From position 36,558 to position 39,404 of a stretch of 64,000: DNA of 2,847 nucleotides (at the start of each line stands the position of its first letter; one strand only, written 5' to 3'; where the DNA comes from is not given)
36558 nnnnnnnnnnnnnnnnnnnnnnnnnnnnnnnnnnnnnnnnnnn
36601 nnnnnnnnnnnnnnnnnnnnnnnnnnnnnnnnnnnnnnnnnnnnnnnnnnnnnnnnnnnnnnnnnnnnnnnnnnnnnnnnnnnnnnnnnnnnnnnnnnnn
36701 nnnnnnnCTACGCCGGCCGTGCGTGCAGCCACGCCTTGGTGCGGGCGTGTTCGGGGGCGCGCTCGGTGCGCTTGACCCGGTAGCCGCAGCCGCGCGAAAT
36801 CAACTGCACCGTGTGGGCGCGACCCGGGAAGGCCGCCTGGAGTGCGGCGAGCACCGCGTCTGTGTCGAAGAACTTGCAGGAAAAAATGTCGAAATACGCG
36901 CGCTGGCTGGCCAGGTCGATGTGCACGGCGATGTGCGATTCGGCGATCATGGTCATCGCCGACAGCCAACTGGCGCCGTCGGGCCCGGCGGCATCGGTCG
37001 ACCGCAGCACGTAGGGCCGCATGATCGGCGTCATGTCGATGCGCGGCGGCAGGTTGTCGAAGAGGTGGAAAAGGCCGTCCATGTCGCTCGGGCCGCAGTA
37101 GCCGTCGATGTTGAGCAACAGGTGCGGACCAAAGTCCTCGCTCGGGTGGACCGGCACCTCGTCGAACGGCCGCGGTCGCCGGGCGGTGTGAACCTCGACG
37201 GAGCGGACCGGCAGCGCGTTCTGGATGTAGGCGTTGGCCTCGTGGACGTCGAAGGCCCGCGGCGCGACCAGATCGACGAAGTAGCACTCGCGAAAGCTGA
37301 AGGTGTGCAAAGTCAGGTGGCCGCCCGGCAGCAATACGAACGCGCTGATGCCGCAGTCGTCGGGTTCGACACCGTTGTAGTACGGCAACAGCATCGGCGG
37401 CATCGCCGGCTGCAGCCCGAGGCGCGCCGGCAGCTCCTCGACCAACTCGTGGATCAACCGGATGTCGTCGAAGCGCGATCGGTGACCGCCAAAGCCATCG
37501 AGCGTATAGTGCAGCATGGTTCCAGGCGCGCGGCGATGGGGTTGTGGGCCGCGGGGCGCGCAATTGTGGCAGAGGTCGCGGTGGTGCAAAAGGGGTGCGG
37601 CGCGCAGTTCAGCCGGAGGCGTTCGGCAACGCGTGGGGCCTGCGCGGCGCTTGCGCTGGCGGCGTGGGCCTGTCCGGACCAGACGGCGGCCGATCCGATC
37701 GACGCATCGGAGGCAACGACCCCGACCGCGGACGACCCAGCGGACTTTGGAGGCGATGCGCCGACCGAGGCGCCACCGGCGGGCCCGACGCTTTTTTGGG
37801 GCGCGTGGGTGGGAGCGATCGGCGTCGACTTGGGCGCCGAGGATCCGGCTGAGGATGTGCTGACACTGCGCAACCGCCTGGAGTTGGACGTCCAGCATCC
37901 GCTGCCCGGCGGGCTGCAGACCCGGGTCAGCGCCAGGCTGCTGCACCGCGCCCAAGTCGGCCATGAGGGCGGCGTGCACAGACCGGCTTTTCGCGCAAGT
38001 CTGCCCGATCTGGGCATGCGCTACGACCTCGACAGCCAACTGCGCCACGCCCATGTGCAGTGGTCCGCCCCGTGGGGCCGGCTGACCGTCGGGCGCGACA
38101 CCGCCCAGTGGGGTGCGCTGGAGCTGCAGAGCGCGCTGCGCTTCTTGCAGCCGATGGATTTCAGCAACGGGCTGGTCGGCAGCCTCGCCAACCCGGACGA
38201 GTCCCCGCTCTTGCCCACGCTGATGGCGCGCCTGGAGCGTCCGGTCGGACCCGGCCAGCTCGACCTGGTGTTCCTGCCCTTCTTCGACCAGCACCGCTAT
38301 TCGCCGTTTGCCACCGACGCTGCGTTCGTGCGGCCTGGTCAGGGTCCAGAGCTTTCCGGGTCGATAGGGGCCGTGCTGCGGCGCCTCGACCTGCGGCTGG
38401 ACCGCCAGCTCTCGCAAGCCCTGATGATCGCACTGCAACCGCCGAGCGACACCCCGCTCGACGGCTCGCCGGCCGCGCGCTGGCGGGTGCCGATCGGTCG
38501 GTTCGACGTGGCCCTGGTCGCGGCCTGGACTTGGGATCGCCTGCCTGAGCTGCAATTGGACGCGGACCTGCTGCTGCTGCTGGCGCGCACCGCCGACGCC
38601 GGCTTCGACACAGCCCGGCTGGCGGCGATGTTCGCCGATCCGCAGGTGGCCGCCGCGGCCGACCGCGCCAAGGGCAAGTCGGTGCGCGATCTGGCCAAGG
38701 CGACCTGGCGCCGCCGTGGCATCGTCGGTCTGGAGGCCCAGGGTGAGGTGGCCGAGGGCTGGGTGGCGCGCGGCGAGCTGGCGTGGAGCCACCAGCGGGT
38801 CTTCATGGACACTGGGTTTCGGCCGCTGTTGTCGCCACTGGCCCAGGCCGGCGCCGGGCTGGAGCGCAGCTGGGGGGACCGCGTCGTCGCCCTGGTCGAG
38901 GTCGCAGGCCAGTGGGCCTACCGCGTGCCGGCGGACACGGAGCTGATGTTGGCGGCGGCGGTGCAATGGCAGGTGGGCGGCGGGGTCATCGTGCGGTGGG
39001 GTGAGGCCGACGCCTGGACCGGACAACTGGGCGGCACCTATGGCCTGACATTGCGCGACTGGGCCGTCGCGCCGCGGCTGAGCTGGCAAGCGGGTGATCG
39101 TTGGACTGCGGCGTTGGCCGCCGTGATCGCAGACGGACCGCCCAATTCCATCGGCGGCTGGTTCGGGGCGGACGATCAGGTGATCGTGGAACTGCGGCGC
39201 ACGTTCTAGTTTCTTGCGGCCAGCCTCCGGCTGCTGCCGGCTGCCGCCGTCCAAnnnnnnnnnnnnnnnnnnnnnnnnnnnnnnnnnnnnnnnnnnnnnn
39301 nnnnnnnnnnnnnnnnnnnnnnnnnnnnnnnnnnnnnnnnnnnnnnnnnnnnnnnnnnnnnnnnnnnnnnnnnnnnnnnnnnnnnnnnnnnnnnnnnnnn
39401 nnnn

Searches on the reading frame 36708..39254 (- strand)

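Call 10: search_protein_families(library=pfam, proteins=[window:36708-39254:-], max_evalue=0.001)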
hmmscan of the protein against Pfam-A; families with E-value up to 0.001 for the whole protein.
window:36708-39254:- (848 aa): 1 family
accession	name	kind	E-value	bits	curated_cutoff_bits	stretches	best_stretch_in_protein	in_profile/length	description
PF02675.21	AdoMet_dc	-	2.4e-19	70.1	25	2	582-693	1-106/107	S-adenosylmethionine decarboxylase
